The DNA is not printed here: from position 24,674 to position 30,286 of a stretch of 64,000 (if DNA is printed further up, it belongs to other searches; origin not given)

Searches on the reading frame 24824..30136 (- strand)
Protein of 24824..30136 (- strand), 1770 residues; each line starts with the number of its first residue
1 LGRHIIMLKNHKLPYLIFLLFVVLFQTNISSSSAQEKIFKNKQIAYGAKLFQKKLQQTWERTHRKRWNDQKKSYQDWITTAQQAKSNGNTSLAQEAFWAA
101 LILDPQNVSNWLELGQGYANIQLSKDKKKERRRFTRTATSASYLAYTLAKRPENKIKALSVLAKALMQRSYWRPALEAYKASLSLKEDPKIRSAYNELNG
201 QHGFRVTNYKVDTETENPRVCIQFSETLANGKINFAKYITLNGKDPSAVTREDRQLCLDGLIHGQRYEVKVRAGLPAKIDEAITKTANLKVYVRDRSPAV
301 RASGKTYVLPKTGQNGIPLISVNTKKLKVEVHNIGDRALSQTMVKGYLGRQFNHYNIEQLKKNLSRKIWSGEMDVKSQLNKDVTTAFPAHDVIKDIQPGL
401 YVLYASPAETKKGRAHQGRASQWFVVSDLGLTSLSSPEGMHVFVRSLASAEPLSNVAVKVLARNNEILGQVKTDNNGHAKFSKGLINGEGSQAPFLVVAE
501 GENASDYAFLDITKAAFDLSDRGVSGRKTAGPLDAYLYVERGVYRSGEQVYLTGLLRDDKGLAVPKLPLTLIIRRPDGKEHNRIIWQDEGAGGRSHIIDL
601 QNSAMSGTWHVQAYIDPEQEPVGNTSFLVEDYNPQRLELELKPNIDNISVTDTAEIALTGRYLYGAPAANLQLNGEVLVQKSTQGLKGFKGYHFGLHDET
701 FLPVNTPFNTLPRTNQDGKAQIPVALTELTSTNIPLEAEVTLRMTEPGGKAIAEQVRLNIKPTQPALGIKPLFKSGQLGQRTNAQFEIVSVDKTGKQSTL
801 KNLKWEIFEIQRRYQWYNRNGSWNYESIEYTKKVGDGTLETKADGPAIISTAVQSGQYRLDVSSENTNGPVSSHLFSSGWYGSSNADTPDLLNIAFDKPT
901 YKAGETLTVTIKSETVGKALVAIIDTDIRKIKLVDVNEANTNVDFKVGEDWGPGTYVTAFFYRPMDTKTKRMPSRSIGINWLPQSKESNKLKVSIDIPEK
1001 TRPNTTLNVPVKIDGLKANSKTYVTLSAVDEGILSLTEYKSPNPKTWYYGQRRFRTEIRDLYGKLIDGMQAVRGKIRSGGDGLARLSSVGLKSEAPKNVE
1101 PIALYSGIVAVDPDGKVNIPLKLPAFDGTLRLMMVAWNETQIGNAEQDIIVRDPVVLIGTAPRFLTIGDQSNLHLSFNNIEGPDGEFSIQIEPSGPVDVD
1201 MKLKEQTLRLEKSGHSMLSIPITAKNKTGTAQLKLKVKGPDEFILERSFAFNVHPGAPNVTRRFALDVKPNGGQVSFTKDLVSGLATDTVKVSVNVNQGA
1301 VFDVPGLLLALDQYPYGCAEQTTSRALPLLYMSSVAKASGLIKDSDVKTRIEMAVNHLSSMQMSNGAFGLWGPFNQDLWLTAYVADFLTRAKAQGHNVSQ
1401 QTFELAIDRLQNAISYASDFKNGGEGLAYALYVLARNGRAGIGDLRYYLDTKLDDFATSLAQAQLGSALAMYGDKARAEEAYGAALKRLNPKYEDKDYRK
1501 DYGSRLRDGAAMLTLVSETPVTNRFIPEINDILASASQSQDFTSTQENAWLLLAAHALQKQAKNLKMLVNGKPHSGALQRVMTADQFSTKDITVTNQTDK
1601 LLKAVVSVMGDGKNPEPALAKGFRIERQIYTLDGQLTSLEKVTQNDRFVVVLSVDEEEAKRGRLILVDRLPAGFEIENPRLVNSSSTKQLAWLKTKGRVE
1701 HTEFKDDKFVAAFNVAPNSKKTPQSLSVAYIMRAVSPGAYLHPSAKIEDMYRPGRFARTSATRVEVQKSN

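Call 8: search_protein_families(library=pfam, proteins=[window:24824-30136:-], max_evalue=0.001)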
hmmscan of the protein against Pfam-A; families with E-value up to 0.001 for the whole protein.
window:24824-30136:- (1770 aa): 10 families
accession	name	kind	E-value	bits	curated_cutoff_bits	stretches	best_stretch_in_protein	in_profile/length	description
PF17962.7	bMG6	-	1.1e-30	106.5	23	1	768-880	1-112/112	Bacterial macroglobulin domain 6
PF17972.7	bMG5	-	2.3e-30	106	26.5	1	636-762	2-127/127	Bacterial Alpha-2-macroglobulin MG5 domain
PF11974.14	bMG3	-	1.1e-29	102.8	34.9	1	426-528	1-102/103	Bacterial alpha-2-macroglobulin MG3 domain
PF17973.7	bMG10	-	1e-25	90.9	26.2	1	1622-1753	1-130/131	Bacterial Alpha-2-macroglobulin MG10 domain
PF01835.25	MG2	-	2.9e-24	85.7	32.8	1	534-629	1-96/96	MG2 domain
PF07703.20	A2M_BRD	-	1.8e-20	74.1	22.7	1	892-1036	1-140/140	Alpha-2-macroglobulin bait region domain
PF21142.3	A2M_bMG2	-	3.2e-09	37.2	25.5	1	307-402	7-101/119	Bacterial alpha-2 macroglobulin MG2 domain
PF07678.20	TED_complement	-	8.7e-08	32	22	1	1308-1395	19-109/312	A-macroglobulin TED domain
PF00207.28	A2M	-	0.00032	20.9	21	0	1104-1185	3-86/92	Alpha-2-macroglobulin family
PF13428.12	TPR_14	-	0.00037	21.4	23.5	0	77-116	4-43/44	Tetratricopeptide repeat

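Call 78: search_protein_families(library=padloc, proteins=[window:24824-30136:-], max_evalue=0.01)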
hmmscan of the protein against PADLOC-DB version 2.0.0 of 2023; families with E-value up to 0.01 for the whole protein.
window:24824-30136:- (1770 aa): 0 families
